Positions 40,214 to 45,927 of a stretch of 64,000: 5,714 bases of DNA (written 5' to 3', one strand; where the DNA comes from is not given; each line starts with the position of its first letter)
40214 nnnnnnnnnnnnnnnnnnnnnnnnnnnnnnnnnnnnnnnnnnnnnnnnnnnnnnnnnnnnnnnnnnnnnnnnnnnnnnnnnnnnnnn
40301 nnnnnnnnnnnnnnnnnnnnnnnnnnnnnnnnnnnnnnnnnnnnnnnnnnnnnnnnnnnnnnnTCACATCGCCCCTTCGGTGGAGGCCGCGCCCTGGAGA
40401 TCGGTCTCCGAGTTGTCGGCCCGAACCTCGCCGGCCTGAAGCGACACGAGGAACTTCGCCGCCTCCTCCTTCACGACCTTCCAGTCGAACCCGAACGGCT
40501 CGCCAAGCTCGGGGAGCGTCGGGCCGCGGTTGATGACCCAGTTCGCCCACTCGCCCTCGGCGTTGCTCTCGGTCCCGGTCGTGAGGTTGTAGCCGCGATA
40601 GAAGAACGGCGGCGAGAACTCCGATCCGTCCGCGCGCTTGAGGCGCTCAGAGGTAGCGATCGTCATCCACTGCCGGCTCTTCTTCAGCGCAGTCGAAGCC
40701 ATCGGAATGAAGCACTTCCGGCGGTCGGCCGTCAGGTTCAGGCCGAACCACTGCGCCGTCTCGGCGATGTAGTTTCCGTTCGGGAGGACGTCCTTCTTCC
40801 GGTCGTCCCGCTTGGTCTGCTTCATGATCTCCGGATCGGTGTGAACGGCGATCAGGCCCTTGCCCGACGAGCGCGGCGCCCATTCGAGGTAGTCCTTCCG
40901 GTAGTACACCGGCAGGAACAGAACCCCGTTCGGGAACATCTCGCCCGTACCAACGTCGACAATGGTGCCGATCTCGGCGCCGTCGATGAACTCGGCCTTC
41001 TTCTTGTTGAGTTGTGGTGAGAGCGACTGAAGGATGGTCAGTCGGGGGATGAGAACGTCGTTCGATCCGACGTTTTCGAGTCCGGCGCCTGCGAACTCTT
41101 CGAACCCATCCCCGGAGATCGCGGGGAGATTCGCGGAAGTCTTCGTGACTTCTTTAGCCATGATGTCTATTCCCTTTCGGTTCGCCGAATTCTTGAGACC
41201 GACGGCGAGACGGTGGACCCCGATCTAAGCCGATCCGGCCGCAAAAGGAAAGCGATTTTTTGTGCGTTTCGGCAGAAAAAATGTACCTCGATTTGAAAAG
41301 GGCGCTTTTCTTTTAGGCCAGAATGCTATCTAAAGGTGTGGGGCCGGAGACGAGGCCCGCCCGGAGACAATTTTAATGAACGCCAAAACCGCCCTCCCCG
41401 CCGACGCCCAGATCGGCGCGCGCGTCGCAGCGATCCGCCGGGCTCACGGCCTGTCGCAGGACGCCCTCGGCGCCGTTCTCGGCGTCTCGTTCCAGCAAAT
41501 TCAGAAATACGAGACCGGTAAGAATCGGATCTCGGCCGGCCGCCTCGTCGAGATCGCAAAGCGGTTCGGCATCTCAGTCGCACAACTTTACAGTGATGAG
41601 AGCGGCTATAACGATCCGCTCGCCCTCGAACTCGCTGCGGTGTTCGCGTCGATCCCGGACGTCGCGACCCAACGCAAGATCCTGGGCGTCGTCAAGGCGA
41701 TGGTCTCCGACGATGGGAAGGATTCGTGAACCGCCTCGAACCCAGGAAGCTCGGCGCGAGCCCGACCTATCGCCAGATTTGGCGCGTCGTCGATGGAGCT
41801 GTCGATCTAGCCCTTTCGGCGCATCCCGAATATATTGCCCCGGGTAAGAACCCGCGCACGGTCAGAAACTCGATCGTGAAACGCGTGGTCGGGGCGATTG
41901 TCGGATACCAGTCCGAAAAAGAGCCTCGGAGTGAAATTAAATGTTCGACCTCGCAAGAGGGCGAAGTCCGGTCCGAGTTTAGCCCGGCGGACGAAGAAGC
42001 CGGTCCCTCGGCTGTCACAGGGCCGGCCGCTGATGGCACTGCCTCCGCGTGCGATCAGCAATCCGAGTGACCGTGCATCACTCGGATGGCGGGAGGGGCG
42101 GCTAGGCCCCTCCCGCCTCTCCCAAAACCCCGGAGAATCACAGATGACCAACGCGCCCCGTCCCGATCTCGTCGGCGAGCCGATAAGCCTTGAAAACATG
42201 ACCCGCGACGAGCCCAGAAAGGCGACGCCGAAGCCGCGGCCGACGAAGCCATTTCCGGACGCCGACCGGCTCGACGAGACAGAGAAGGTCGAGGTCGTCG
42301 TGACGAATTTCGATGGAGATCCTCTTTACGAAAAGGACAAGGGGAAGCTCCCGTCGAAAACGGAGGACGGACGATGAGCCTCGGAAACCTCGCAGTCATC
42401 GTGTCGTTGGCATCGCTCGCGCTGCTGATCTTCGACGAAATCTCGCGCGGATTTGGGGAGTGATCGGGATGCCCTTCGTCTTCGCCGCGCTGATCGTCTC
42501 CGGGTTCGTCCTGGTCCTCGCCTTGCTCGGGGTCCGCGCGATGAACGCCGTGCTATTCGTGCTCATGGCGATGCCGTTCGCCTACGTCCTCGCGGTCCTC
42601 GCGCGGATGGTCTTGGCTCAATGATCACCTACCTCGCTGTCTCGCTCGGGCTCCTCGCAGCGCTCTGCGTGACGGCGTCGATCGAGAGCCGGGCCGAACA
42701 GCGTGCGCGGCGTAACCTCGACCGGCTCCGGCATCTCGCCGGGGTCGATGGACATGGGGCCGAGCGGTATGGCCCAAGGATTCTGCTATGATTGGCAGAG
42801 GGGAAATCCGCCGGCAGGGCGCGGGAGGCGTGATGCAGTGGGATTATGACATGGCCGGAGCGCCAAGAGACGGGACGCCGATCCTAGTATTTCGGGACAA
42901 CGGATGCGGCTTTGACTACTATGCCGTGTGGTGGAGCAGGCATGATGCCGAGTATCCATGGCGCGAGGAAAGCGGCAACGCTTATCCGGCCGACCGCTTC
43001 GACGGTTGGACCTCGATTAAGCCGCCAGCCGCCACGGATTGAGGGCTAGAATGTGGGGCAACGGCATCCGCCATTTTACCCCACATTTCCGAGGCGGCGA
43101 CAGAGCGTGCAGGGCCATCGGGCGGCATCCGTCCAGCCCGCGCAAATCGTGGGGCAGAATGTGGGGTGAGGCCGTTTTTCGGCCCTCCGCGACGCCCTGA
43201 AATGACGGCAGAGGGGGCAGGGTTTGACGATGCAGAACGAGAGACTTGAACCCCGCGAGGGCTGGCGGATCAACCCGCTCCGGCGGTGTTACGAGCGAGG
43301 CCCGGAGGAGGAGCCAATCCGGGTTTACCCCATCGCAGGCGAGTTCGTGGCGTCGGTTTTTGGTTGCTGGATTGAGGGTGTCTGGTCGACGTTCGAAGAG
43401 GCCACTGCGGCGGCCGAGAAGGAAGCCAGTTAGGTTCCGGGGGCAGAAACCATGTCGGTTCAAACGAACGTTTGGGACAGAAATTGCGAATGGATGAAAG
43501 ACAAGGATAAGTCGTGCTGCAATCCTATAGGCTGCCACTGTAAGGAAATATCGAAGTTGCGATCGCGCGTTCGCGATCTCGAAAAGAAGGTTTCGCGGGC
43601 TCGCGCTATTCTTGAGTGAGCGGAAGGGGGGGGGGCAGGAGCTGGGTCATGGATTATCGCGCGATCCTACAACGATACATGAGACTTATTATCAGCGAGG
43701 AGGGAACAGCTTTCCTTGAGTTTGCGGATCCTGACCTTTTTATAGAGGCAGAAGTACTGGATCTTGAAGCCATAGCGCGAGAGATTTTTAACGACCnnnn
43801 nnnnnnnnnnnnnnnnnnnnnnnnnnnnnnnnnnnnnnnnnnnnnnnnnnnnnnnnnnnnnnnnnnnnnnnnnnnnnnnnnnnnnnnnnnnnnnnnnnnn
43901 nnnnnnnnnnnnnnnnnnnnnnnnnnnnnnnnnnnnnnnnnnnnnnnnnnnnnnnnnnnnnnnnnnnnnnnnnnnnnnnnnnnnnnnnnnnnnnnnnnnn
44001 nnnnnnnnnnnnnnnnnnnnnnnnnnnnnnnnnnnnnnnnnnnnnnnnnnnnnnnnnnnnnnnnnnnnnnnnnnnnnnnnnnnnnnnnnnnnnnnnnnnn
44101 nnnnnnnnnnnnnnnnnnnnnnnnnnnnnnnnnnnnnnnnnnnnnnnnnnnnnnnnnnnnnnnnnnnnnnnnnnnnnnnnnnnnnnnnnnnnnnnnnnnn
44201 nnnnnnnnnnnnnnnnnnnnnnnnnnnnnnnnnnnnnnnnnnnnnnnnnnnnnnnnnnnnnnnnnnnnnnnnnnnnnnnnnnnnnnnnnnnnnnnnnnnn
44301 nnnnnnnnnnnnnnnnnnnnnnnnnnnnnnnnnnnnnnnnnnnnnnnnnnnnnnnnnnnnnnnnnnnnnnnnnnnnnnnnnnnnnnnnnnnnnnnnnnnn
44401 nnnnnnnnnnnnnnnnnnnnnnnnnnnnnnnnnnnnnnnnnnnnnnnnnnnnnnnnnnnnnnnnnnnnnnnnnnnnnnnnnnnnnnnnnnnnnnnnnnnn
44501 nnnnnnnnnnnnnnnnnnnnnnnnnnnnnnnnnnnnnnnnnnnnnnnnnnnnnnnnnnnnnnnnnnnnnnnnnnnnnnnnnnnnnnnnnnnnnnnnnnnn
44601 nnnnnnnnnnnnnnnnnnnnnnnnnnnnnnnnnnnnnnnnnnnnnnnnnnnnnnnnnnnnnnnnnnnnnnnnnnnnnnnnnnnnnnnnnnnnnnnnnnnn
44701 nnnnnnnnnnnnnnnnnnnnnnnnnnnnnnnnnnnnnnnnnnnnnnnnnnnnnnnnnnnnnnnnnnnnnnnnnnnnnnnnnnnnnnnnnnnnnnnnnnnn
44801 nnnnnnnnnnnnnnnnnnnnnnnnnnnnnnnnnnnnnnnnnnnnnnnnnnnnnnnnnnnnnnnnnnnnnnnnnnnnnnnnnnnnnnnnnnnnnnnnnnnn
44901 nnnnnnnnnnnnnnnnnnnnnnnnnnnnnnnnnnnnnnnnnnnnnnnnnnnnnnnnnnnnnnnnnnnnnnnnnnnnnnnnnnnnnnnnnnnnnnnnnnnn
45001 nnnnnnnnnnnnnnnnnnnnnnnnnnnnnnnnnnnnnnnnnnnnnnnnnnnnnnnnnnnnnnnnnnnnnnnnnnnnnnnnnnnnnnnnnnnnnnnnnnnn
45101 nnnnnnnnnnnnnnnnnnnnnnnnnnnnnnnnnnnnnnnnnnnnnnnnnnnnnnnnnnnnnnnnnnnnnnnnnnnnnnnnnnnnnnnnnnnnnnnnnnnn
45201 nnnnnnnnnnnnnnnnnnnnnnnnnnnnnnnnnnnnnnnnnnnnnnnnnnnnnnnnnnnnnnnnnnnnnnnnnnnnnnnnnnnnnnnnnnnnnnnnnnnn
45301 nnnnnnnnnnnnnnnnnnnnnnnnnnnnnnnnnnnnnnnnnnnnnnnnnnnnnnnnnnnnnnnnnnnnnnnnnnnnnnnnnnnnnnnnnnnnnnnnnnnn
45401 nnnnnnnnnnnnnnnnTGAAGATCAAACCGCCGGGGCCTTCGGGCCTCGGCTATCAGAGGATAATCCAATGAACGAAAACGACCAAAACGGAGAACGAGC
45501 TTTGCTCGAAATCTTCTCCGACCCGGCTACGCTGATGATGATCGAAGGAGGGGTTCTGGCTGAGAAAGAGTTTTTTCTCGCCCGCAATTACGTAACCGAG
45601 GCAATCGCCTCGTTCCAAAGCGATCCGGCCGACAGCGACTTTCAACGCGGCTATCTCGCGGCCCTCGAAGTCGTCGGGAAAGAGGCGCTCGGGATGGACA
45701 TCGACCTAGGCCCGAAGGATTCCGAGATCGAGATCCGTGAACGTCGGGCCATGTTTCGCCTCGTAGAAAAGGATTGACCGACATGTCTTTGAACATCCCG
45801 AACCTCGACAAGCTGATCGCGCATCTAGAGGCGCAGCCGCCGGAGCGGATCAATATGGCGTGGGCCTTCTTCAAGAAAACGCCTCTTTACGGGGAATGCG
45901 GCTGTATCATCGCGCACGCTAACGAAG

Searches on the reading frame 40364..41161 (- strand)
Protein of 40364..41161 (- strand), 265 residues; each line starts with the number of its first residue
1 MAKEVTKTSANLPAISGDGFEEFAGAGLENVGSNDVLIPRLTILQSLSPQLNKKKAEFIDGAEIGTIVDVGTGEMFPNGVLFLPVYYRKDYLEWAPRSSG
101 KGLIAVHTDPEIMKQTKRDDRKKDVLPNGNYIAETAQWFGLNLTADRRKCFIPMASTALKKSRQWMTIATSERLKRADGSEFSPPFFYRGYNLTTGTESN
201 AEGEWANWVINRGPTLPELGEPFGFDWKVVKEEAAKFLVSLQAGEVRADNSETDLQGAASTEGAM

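Call 10: search_protein_families(library=pfam, proteins=[window:40364-41161:-])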
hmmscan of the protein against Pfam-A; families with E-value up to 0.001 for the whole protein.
window:40364-41161:- (265 aa): 1 family
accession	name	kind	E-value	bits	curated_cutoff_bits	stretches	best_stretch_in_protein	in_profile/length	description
PF23977.1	Pam3_Gp34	-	7.9e-51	173.6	27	1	21-212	14-209/235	Pam3 phage gp34-like protein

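Call 23: search_dna_similar(query=window:40364-41161:-, collection=phages, mode=protein, max_rows=25)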
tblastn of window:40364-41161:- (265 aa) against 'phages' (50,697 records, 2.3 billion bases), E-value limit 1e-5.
Records with a match: 514; places in all: 515; records where one place covers at least 80% of the query: 86.
Best place of each record, by identity: <60% 514.
By first word of the organism name: Pseudomonas 363; Vibrio 39; Escherichia 27; Acinetobacter 10; Bordetella 9; Serratia 9; Burkholderia 8; Xanthomonas 6; Pbunalikevirus 4; Dinoroseobacter 3; and 22 more.
By host as written in the record: Pseudomonas aeruginosa 143; Pseudomonas aeruginosa PAO1 107; - 55; Pseudomonas sp. 34; Escherichia coli 13; Pseudomonas aeruginosa PA14 12; Bordetella bronchiseptica ATCC 10580 9; Vibrio cholerae 2095 9; and 79 more.
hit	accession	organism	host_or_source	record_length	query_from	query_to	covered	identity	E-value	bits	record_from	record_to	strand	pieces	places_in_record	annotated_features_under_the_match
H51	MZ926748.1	Pseudomonas phage AIIMS-Plu-RaNi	Pseudomonas luteola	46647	5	251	93%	34.7%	5e-34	135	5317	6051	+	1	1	hypothetical protein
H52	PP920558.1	Pseudomonas phage Lucjan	Pseudomonas aeruginosa PAO-1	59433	5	251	93%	34.7%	5e-34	135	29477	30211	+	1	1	hypothetical protein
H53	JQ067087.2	Pseudomonas phage PaMx11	Pseudomonas aeruginosa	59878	5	251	93%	34.7%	5e-34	135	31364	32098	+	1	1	hypothetical protein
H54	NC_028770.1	Pseudomonas phage PaMx11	Pseudomonas aeruginosa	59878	5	251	93%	34.7%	5e-34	135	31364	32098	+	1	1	hypothetical protein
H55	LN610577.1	Pseudomonas phage vB_PaeS_PAO1_Ab18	Pseudomonas aeruginosa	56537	5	251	93%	34.4%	4e-33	132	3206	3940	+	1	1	ORF04: hypothetical protein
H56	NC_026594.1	Pseudomonas phage vB_PaeS_PAO1_Ab18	Pseudomonas aeruginosa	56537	5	251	93%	34.4%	4e-33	132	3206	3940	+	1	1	ORF04: hypothetical protein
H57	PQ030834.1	Pseudomonas phage phiW8-1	Pseudomonas aeruginosa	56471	5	251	93%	34.4%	5e-33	132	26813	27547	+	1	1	record has no annotation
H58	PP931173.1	Pseudomonas phage PAKlein3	Pseudomonas aeruginosa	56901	5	251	93%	34.4%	5e-33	132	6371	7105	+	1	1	primase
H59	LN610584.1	Pseudomonas phage vB_PaeS_PAO1_Ab19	Pseudomonas aeruginosa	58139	5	251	93%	34.4%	5e-33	132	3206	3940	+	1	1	record has no annotation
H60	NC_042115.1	Pseudomonas phage vB_PaeS_PAO1_Ab19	Pseudomonas aeruginosa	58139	5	251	93%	34.4%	5e-33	132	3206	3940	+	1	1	hypothetical protein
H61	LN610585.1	Pseudomonas phage vB_PaeS_PAO1_Ab20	Pseudomonas aeruginosa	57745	5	251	93%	34.4%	6e-33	132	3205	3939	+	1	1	record has no annotation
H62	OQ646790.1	Pseudomonas phage PA_LZ03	Pseudomonas aeruginosa PA14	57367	5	251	93%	34.4%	1e-32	131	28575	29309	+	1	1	hypothetical protein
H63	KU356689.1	Pseudomonas phage ZC01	Pseudomonas aeruginosa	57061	5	251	93%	34.4%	2e-32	130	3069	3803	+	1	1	hypothetical protein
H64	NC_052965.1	Pseudomonas phage ZC01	Pseudomonas aeruginosa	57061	5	251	93%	34.4%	2e-32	130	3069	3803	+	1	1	hypothetical protein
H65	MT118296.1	Pseudomonas phage Epa19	Pseudomonas sp.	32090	3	251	94%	33.7%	2e-31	127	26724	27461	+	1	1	hypothetical protein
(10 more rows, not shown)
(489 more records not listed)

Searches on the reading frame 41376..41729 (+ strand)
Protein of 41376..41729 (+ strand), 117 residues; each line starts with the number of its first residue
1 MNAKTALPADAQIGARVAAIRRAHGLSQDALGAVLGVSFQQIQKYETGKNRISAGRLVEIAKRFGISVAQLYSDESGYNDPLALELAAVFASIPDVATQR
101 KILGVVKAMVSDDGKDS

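Call 10: search_protein_families(library=pfam, proteins=[window:41376-41729:+])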
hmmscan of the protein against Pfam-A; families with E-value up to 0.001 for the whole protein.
window:41376-41729:+ (117 aa): 7 families
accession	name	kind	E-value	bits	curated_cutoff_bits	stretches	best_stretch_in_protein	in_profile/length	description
PF01381.28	HTH_3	-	4.9e-14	52.5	23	1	18-70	2-54/55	Helix-turn-helix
PF13560.12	HTH_31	-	4.7e-10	40.1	27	1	12-70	1-60/64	Helix-turn-helix domain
PF12844.13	HTH_19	-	5e-05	23.6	30.2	1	14-69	1-55/64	Helix-turn-helix domain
PF13518.12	HTH_28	-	8.2e-05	23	25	0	57-73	15-31/52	Helix-turn-helix domain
PF13384.12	HTH_23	-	0.00016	21.8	24.6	0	13-44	4-36/50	Homeodomain-like domain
PF15943.11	YdaS_toxin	-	0.00052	20.2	30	1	27-62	10-45/65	Bacterial toxin YdaS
PF13443.12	HTH_26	-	0.00068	20.3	22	1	20-73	5-59/63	Cro/C1-type HTH DNA-binding domain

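Call 14: find_encoding_contigs(protein=window:41376-41729:+, flank=10000, max_places=10)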
Protein window:41376-41729:+ (117 aa): 3 contigs read that carry it; 2 places shown.
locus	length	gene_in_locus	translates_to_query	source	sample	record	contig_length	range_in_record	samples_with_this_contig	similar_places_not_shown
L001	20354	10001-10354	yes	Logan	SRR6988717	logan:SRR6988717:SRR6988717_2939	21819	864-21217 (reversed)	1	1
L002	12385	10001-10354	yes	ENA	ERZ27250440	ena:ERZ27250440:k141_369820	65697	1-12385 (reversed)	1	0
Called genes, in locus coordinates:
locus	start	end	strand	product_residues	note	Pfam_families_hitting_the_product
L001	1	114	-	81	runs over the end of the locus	-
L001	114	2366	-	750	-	PF19263:DUF5906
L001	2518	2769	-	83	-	-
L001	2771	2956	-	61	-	-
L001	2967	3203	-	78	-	-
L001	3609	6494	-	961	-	PF02811:PHP, PF07733:DNA_pol3_alpha, PF17657:DNA_pol3_finger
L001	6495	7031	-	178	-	PF00929:RNase_T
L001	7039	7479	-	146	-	-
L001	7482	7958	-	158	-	PF25109:HAD_PNKP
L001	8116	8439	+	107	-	-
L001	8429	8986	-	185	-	PF23984:DUF7307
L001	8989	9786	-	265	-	PF23977:Pam3_Gp34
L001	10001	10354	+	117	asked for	PF13560:HTH_31, PF01381:HTH_3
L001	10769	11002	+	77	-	-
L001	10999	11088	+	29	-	-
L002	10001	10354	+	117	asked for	PF13560:HTH_31, PF01381:HTH_3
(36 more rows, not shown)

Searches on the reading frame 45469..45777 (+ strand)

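Call 81: search_protein_families(library=pfam, max_evalue=1, proteins=[window:45469-45777:+])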
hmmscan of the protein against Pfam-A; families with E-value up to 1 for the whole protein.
window:45469-45777:+ (102 aa): 1 family
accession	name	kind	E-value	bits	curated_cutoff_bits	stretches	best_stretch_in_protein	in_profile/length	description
PF07448.17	Spp-24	-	0.29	11.8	26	1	50-64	25-39/64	Secreted phosphoprotein 24 (Spp-24) cystatin-like domain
